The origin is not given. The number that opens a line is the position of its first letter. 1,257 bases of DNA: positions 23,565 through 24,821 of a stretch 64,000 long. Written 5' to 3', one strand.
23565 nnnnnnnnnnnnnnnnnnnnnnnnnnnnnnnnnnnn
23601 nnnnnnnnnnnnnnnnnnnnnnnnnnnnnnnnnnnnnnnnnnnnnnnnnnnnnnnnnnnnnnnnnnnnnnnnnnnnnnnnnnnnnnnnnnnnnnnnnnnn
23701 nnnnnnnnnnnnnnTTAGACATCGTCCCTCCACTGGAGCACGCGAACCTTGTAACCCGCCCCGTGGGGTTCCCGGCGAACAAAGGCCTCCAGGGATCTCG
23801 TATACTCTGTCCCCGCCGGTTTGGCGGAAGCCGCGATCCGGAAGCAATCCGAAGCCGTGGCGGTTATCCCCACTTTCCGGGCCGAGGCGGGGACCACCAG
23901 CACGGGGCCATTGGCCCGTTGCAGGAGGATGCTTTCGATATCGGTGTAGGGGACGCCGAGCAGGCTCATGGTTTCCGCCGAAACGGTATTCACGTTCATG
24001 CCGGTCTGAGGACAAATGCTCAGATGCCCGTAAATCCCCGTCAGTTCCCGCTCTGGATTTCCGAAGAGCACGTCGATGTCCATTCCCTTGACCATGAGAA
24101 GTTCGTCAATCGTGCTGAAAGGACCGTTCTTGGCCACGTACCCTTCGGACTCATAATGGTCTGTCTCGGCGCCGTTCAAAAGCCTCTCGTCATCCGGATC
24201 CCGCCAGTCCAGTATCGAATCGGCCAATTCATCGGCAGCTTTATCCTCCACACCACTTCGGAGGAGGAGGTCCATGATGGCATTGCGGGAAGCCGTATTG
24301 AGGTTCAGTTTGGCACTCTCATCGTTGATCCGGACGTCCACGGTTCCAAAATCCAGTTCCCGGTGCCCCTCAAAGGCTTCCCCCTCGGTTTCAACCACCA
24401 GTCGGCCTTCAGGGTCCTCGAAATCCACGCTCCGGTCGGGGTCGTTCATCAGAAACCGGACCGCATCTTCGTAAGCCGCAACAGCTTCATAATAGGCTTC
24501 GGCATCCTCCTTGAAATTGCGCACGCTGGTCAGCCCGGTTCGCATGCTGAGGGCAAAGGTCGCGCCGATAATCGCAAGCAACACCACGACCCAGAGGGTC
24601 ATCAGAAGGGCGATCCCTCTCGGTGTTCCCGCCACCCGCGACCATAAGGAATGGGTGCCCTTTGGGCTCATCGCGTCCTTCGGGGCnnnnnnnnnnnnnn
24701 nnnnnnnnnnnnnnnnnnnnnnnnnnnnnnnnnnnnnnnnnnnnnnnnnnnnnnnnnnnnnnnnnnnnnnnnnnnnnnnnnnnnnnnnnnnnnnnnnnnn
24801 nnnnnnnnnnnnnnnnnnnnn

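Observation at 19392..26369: T2SS-like cluster without platform protein or pseudopilins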

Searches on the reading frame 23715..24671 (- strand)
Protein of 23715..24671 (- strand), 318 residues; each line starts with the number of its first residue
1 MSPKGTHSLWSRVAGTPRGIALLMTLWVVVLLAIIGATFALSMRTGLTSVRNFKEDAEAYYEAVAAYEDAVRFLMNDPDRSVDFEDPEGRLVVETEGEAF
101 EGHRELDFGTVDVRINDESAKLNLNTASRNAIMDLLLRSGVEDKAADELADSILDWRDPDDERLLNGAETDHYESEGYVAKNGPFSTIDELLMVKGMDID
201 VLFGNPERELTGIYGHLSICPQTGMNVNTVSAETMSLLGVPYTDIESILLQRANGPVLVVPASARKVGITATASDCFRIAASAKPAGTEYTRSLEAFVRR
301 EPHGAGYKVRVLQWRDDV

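Call 4: search_protein_families(library=pfam, proteins=[window:23715-24671:-], max_evalue=0.1)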
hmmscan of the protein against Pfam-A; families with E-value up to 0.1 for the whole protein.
window:23715-24671:- (318 aa): 2 families
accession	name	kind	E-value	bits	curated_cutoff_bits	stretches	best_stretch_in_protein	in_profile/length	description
PF21687.3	T2SSK_1st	-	4.9e-14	53.4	26.2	1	124-200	15-93/107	Type II secretion system (T2SS), protein K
PF12836.13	HHH_3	-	2.9e-05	24.5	27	0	178-198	33-53/65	Helix-hairpin-helix motif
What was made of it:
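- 23715..24671 (-): gspK, minor (tip) pseudopilin (318 aa). It starts 15 nt after the gspE stop. PF21687 E=5e-14 (call 4).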

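Call 8: search_protein_families(library=ncbifam, proteins=[window:23715-24671:-], max_evalue=0.01)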
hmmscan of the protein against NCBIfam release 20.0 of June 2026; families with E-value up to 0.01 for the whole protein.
window:23715-24671:- (318 aa): 3 families
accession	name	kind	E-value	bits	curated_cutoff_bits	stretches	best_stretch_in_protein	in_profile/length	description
NF037980.1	T2SS_GspK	equivalog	1.1e-26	94.2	130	1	18-302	2-298/307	type II secretion system minor pseudopilin GspK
TIGR00426.1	TIGR00426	subfamily_domain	0.00075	19.5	53.1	0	178-198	36-56/69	competence protein ComEA helix-hairpin-helix repeat region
TIGR02600.1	Verru_Chthon_A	subfamily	0.0015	16.5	332.3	0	117-136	243-262/1296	Verru_Chthon cassette protein A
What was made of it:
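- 23715..24671 (-): NF037980 aligns residues 18-302 with model positions 2-298 of 307 at E=1e-26, below cut-off (call 8).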

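Call 9: find_encoding_contigs(protein=window:23715-24671:-, flank=10000, max_places=6)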
Protein window:23715-24671:- (318 aa): 4 contigs read that carry it; 4 places shown.
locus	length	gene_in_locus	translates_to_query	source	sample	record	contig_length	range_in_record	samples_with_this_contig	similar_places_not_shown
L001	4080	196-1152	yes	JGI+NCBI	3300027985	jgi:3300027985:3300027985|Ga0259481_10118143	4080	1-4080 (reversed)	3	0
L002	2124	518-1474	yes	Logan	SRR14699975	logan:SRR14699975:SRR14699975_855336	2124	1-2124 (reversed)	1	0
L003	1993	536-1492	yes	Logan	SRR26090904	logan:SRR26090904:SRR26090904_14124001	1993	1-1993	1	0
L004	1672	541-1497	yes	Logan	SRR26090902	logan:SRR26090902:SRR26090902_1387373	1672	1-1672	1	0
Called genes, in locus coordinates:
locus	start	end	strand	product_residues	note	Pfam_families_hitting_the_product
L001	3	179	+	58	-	?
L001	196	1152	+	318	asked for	PF21687:T2SSK_1st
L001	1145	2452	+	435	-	PF05137:PilN (weak)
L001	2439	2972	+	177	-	PF10741:T2SSM_b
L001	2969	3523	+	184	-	-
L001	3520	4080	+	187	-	?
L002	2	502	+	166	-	?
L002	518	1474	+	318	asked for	PF21687:T2SSK_1st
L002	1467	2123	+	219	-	?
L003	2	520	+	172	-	?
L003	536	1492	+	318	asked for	PF21687:T2SSK_1st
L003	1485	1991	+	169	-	?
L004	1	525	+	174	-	?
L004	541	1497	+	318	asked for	PF21687:T2SSK_1st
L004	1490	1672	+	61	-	?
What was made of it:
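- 22415..23722 (-): gspL-like assembly-platform protein (435 aa from the ATG at 23722). It is a PilM-like cytoplasmic domain, one TM segment and a PilN-like periplasmic domain in a single polypeptide. It overlaps the end of gspK by 8 nt. The 435-aa gene call comes from the identical contig L001 (call 9).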

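Call 10: find_homologous_proteins(query=window:23715-24671:-, max_evalue=0.00001)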
Query window:23715-24671:- (318 aa): 291 proteins with E <= 0.00001 among 3795 candidates; the best 120 are listed.
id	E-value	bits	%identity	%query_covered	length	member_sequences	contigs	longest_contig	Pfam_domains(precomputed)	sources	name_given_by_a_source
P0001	2.0e-198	676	98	100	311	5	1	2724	PF21687.4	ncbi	ncbi:MAG: general secretion pathway protein GspK [Thermodesulfobacteriota bacterium]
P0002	1.3e-171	588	83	100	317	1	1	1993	PF21687.4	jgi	-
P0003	3.5e-162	557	89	87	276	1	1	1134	PF21687.4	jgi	-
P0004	5.5e-156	537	78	95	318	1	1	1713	PF21687.4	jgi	-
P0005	2.8e-118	413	61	96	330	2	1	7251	PF21687.4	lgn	-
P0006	1.0e-117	411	62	96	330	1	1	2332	PF21687.4,PF12836.14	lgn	-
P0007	1.7e-116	407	59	100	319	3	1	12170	PF21687.4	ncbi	-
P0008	1.9e-116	407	62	93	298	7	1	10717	PF21687.4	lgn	-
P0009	7.7e-113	395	57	97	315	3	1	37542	PF21687.4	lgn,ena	-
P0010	1.4e-104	368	54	97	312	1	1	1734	PF21687.4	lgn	-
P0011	1.2e-103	365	56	94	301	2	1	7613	PF21687.4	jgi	-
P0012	2.8e-62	229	40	94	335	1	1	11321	PF21687.4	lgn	-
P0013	7.4e-60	221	40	95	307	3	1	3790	PF21687.4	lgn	-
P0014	1.4e-59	220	42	95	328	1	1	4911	PF21687.4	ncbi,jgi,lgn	-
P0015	6.1e-58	215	38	94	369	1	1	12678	PF21687.4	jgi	jgi:general secretion pathway protein K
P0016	1.4e-57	213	40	95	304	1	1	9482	PF21687.4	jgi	-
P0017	5.1e-56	208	37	94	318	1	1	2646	PF21687.4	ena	-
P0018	6.3e-56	208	38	93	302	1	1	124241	PF21687.4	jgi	-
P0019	9.8e-56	207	37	94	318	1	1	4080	PF21687.4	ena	-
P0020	1.9e-55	207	37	94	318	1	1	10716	PF21687.4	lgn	-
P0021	1.3e-54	204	37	94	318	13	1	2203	PF21687.4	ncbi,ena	ncbi:MAG: hypothetical protein AAB017_05560 [Nitrospirota bacterium]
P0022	2.1e-54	203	37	94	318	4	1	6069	PF21687.4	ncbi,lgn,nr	ncbi:MAG: type II secretion system protein GspK, partial [Thermodesulfovibrionales bacterium]|nr:typ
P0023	2.9e-54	203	37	94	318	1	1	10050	PF21687.4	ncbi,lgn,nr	ncbi:MAG: hypothetical protein EPN94_03080 [Nitrospirae bacterium]|nr:MAG: hypothetical protein EPN9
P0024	9.7e-54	201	36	97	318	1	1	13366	PF21687.4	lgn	-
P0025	7.3e-52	195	38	94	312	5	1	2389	PF21687.4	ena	-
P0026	5.3e-51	192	35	97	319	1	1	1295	PF21687.4,PF12836.14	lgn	-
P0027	9.3e-49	185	38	94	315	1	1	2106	PF21687.4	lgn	-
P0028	5.5e-46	175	39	94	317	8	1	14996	PF21687.4,PF12836.14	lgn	-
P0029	1.3e-44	171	36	99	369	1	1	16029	PF21687.4,PF12836.14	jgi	jgi:general secretion pathway protein K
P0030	1.6e-44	171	38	93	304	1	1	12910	PF21687.4,PF12836.14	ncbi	-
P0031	7.6e-44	168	36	89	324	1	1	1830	PF21687.4,PF12836.14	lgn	-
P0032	6.9e-43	165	37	94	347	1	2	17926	PF21687.4,PF12836.14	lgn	-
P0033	2.3e-41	160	34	94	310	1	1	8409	PF21687.4,PF12836.14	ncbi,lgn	-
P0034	2.9e-41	160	35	94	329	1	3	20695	PF21687.4,PF12836.14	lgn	-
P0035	5.2e-41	159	35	97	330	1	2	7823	PF21687.4,PF12836.14,PF03934.20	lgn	-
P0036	1.6e-40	157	34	88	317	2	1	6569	PF21687.4,PF12836.14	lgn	-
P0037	1.7e-40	157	35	94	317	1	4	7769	PF21687.4,PF12836.14,PF03934.20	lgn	-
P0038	2.3e-39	154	34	88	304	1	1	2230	PF21687.4,PF12836.14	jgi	jgi:general secretion pathway protein K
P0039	7.9e-39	152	35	94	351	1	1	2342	PF21687.4,PF12836.14,PF03934.20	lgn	-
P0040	1.8e-37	147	33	88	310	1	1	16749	PF21687.4,PF12836.14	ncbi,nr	ncbi:MAG: general secretion pathway protein GspK [Nitrospirae bacterium]|nr:general secretion pathwa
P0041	2.6e-37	147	35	94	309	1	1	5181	PF21687.4,PF12836.14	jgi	-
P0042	3.1e-37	147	33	88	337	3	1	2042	PF21687.4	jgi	jgi:type II secretory pathway component PulK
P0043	7.5e-37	145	37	77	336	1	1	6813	PF21687.4,PF12836.14,PF03934.20,PF00633.30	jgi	jgi:general secretion pathway protein K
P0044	6.4e-36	142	34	94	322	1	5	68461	PF21687.4,PF12836.14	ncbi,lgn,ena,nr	ncbi:MAG: general secretion pathway protein GspK [Nitrospira sp.]|nr:general secretion pathway prote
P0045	1.3e-35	141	33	95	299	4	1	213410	PF21687.4,PF12836.14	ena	-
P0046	1.5e-35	141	37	82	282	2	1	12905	PF21687.4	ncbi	ncbi:MAG: type II secretion system minor pseudopilin GspK, partial [Nitrospinota bacterium]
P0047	3.9e-35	140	36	99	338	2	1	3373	PF21687.4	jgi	-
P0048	4.0e-35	140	35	95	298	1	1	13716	PF21687.4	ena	-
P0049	7.6e-35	139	40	54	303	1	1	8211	PF21687.4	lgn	-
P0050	8.0e-34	135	32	88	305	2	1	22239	PF21687.4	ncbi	-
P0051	2.0e-33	134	33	96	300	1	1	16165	PF21687.4,PF12836.14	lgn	-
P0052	3.6e-33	133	33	88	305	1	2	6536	PF21687.4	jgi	jgi:general secretion pathway protein K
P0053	3.8e-33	133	37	75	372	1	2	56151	PF21687.4,PF12836.14,PF03934.20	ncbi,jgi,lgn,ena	-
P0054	5.6e-33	133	35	71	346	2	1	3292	PF21687.4,PF12836.14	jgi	-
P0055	6.9e-33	132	30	97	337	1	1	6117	PF21687.4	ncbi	-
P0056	6.9e-33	132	33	96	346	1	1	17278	PF21687.4,PF12836.14,PF03934.20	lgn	-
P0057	2.3e-32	131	36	77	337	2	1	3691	PF21687.4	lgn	-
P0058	8.3e-32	129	33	83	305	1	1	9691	PF21687.4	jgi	jgi:general secretion pathway protein K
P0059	8.4e-32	129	34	76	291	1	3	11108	PF21687.4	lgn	-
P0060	9.1e-32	129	33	93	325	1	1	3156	PF21687.4,PF12836.14,PF03934.20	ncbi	ncbi:MAG: general secretion pathway protein GspK [Candidatus Methylomirabilales bacterium]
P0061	9.5e-32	129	32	94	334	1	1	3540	PF21687.4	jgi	jgi:type II secretory pathway component PulK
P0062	9.5e-32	129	29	89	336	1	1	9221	PF21687.4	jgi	-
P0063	1.0e-31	129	34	89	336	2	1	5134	PF21687.4,PF12836.14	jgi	-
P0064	1.5e-31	128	33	95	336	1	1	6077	PF21687.4,PF12836.14,PF03934.20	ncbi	-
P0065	2.0e-31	128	32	97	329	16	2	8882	PF21687.4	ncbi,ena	-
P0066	2.3e-31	127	34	95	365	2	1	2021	PF21687.4,PF12836.14,PF03934.20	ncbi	-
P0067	2.4e-31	127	30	95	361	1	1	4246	PF21687.4,PF12836.14,PF03934.20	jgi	jgi:general secretion pathway protein K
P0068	2.9e-31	127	27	100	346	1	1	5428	PF21687.4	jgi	jgi:general secretion pathway protein K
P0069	4.2e-31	127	35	75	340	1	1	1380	PF21687.4,PF12836.14,PF03934.20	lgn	-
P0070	5.0e-31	126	33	94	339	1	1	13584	PF21687.4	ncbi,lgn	-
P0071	7.9e-31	126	29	96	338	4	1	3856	PF21687.4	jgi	-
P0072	8.9e-31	125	38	59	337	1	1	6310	PF21687.4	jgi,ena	-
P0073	1.6e-30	125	30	95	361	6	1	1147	PF21687.4,PF12836.14,PF03934.20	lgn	-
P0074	1.6e-30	125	29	89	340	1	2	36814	PF21687.4,PF12836.14,PF03934.20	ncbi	-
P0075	1.8e-30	124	31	94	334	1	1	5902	PF21687.4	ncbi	-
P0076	2.0e-30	124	29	94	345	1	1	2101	PF21687.4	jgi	jgi:general secretion pathway protein K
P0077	2.0e-30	124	30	96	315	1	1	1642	PF21687.4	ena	-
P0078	2.7e-30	124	30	96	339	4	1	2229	PF21687.4,PF12836.14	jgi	-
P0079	2.7e-30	124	32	94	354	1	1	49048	PF21687.4,PF12836.14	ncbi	-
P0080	2.9e-30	124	30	88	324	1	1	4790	PF21687.4,PF12836.14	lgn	-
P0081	3.4e-30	124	34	74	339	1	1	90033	PF21687.4,PF12836.14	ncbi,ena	-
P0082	3.8e-30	123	34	94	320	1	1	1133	PF21687.4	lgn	-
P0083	4.9e-30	123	34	76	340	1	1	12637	PF21687.4,PF12836.14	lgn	-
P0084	5.0e-30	123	29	99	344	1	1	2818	PF21687.4,PF12836.14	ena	-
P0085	5.9e-30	123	31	94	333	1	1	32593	PF21687.4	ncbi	-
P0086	7.9e-30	122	35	60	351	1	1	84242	PF21687.4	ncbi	-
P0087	8.1e-30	122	31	94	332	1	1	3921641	PF21687.4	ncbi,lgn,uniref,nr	ncbi:MAG: general secretion pathway protein GspK [Candidatus Nitronauta litoralis]|uniref:General se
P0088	8.5e-30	122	31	94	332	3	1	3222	PF21687.4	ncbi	-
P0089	9.3e-30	122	30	94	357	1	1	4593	PF21687.4,PF12836.14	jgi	jgi:general secretion pathway protein K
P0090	1.1e-29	122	31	95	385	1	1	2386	PF14341.12,PF21687.4,PF12836.14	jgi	jgi:general secretion pathway protein K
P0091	1.1e-29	122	30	95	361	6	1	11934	PF21687.4,PF12836.14,PF03934.20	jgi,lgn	-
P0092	1.8e-29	121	33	70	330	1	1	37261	PF21687.4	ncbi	ncbi:MAG: general secretion pathway protein GspK [Candidatus Binatia bacterium]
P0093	1.8e-29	121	32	93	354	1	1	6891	PF21687.4,PF12836.14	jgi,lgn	jgi:general secretion pathway protein K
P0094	2.0e-29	121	30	95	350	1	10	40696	PF21687.4,PF12836.14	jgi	jgi:general secretion pathway protein K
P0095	2.0e-29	121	35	97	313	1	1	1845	PF21687.4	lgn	-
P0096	2.1e-29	121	34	86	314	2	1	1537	PF21687.4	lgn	-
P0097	2.1e-29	121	39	61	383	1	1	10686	PF21687.4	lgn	-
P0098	2.1e-29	121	31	95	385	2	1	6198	PF14341.12,PF21687.4,PF12836.14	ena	-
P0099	2.4e-29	121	40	61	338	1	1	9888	PF21687.4,PF12836.14,PF03934.20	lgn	-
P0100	2.5e-29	121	33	74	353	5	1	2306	PF21687.4,PF12836.14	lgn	-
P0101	2.9e-29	120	35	73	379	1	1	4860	PF21687.4,PF12836.14,PF03934.20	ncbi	-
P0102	3.8e-29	120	31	94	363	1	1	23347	PF21687.4,PF12836.14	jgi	jgi:general secretion pathway protein K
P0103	4.0e-29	120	35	64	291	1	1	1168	PF21687.4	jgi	-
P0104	4.1e-29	120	39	60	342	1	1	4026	PF21687.4,PF12836.14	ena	-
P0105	6.5e-29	119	30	95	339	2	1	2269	PF21687.4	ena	-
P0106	6.6e-29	119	31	94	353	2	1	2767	PF21687.4,PF12836.14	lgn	-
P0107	7.0e-29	119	35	94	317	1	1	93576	PF21687.4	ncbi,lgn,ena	-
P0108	8.2e-29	119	28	96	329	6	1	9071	PF21687.4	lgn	-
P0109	8.5e-29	119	29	96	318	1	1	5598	PF21687.4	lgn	-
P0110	8.5e-29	119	30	98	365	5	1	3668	PF21687.4,PF12836.14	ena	-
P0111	1.1e-28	119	33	74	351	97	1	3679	PF21687.4,PF12836.14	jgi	jgi:general secretion pathway protein K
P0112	1.5e-28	118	35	61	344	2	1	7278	PF21687.4,PF12836.14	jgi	jgi:general secretion pathway protein K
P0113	1.5e-28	118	30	94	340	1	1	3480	PF21687.4,PF12836.14,PF03934.20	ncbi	-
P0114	1.5e-28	118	29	97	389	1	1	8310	PF21687.4,PF12836.14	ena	-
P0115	2.0e-28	118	34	86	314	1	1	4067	PF21687.4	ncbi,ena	-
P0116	2.6e-28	117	32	89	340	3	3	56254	PF21687.4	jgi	jgi:general secretion pathway protein K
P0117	3.4e-28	117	35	60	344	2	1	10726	PF21687.4,PF12836.14,PF03934.20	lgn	-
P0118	4.6e-28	117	31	94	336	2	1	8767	PF21687.4,PF12836.14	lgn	-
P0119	6.1e-28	116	30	94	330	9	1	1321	PF21687.4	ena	-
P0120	6.7e-28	116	28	94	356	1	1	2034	PF21687.4,PF12836.14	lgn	-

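Call 11: find_encoding_contigs(protein=P0009, flank=10000, max_places=2)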
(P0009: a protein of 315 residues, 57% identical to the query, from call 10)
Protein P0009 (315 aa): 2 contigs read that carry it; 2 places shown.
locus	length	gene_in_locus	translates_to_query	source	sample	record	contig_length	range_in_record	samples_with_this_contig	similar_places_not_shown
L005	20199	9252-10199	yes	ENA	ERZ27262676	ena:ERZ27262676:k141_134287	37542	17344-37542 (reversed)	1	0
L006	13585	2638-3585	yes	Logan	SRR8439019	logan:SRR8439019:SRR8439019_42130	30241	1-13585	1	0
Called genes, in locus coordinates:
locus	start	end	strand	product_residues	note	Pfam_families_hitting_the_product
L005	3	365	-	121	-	?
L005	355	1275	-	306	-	PF00291:PALP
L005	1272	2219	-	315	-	PF00291:PALP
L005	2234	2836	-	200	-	PF01121:CoaE, PF13238:AAA_18 (faint)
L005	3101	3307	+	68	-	PF02416:TatA_B_E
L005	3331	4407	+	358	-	PF01168:Ala_racemase_N, PF00842:Ala_racemase_C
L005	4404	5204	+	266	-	PF02405:MlaE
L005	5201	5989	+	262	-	PF00005:ABC_tran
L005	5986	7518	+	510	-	PF02470:MlaD, PF28544:Helical_needle, PF27164:Aq_493_lipo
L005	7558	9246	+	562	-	PF05157:MshEN, PF00437:T2SSE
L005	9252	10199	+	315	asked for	PF21687:T2SSK_1st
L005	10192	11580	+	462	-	PF05134:T2SSL (weak), PF05137:PilN (weak)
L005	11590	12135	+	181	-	PF04350:PilO (weak), PF10741:T2SSM_b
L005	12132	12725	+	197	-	PF11356:T2SSC (weak)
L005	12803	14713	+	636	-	PF21305:type_II_gspD_N0, PF03958:Secretin_N, PF00263:Secretin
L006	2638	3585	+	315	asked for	PF21687:T2SSK_1st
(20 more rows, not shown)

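Call 12: find_encoding_contigs(protein=P0018, flank=10000, max_places=2)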
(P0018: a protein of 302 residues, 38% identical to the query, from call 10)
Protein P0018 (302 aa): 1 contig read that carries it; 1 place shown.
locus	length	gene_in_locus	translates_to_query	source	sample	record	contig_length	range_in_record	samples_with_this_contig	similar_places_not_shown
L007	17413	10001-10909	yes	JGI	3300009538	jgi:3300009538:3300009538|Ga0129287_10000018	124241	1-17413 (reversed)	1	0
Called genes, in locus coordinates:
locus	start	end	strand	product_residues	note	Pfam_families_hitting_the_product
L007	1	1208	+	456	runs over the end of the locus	PF01266:DAO (weak), PF01593:Amino_oxidase, PF01946:Thi4 (weak), PF13450:NAD_binding_8, PF13454:NAD_binding_9 (faint)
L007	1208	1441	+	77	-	-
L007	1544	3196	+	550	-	PF00920:ILVD_EDD_N, PF24877:ILV_EDD_C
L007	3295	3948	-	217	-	-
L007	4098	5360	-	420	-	PF18928:DUF5677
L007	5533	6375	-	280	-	-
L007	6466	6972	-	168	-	-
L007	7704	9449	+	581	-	PF02776:TPP_enzyme_N, PF00205:TPP_enzyme_M, PF02775:TPP_enzyme_C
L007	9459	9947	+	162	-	PF01842:ACT, PF22629:ACT_AHAS_ss, PF13710:ACT_5, PF10369:ALS_ss_C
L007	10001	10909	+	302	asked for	PF21687:T2SSK_1st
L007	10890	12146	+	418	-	PF05137:PilN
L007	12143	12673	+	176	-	PF04350:PilO, PF10741:T2SSM_b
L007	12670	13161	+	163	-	-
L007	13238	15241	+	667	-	PF21305:type_II_gspD_N0, PF03958:Secretin_N, PF00263:Secretin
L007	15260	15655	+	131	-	PF20332:DUF6627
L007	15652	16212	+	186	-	PF03412:Peptidase_C39, PF13529:Peptidase_C39_2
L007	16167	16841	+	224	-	PF07719:TPR_2 (weak), PF00515:TPR_1, PF07719:TPR_2, PF13181:TPR_8 (weak), PF13424:TPR_12 (weak), PF13414:TPR_11 (weak), PF13432:TPR_16 (weak), PF14559:TPR_19 (weak), +5 more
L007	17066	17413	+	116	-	?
